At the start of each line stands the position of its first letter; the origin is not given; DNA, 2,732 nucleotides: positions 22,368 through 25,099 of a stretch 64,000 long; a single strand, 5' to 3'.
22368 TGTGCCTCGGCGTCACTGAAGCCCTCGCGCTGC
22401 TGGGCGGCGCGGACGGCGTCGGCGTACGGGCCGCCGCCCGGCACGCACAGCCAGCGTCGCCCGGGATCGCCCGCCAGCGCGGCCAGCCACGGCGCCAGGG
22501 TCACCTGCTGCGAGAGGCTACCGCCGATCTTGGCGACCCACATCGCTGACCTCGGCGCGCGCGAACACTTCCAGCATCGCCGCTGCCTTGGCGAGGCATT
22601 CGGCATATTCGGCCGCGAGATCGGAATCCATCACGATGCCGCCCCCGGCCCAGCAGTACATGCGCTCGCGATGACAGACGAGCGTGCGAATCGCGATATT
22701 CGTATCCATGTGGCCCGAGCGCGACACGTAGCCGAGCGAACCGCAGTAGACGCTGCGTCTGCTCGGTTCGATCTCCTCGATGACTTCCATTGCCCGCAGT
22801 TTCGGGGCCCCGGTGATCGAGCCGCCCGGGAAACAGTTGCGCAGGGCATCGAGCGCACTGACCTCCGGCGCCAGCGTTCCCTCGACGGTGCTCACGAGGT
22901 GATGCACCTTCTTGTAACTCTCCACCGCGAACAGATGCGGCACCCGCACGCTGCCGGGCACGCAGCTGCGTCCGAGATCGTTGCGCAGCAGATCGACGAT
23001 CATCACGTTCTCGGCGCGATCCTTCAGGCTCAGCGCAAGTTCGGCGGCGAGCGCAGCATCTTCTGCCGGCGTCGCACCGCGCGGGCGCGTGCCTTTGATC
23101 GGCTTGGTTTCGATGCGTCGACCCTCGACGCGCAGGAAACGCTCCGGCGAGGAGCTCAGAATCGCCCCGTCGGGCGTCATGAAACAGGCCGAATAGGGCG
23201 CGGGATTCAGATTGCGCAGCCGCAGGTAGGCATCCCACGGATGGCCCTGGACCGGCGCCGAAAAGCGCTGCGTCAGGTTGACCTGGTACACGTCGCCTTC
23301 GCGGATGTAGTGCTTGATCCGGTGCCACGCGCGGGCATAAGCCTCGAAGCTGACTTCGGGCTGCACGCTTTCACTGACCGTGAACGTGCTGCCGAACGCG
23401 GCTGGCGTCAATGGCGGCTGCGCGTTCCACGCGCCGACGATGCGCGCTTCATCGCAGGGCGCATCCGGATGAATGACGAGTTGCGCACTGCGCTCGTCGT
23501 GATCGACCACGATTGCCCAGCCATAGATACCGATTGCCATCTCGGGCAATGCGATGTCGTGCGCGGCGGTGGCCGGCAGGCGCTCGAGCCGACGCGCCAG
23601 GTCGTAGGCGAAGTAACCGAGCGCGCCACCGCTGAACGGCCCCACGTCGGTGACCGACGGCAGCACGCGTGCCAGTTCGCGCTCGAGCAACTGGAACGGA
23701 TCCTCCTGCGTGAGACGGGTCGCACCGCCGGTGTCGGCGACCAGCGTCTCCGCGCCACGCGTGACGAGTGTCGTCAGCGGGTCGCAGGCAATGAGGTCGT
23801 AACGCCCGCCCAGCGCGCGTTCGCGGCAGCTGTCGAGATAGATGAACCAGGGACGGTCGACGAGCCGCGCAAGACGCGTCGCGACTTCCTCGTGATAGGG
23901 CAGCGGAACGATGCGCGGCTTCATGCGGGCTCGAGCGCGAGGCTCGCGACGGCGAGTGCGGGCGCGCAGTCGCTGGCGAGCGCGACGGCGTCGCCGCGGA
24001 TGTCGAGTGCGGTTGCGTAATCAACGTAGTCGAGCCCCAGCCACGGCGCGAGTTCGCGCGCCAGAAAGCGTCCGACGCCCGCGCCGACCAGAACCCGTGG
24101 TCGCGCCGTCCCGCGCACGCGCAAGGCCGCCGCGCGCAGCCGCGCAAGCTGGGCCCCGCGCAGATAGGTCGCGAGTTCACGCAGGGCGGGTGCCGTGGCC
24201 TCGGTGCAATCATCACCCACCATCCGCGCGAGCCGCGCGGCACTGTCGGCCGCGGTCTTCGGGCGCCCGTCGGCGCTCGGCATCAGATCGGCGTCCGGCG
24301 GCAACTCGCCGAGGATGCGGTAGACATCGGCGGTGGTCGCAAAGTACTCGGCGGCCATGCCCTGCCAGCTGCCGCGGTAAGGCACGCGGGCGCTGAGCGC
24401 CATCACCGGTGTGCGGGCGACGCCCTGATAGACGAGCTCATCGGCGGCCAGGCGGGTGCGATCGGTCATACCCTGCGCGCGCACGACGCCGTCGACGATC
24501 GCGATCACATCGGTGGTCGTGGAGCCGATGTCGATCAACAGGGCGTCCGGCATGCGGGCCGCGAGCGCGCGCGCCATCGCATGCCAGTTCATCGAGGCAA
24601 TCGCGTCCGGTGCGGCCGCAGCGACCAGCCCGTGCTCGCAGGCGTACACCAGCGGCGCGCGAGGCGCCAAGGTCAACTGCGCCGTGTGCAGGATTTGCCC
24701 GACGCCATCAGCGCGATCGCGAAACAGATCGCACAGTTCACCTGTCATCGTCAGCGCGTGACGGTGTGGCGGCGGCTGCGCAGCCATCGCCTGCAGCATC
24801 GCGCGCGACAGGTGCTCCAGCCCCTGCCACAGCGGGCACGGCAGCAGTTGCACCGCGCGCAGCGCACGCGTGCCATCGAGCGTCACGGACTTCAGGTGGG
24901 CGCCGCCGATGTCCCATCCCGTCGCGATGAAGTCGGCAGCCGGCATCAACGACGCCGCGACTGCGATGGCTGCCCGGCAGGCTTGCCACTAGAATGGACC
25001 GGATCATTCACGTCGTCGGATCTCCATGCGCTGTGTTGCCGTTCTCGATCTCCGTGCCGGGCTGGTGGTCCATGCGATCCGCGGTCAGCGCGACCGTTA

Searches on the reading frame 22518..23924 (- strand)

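Call 21: search_protein_families(library=pfam, proteins=[window:22518-23924:-], max_evalue=0.00001)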
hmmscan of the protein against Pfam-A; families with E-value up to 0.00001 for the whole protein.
window:22518-23924:- (468 aa): 2 families
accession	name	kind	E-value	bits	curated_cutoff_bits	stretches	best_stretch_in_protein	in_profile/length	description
PF00425.24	Chorismate_bind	-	1.6e-96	323.2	27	1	193-446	2-257/257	chorismate binding enzyme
PF04715.19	Anth_synt_I_N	-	1.9e-22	80.4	23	1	18-146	9-137/140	Anthranilate synthase component I, N terminal region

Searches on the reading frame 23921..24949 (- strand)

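Call 21: search_protein_families(library=pfam, proteins=[window:23921-24949:-], max_evalue=0.00001)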
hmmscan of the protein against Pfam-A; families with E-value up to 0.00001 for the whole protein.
window:23921-24949:- (342 aa): 1 family
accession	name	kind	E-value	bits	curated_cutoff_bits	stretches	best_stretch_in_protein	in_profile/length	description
PF01968.24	Hydantoinase_A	-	2.1e-15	57.2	22.9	1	65-309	4-268/291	Hydantoinase/oxoprolinase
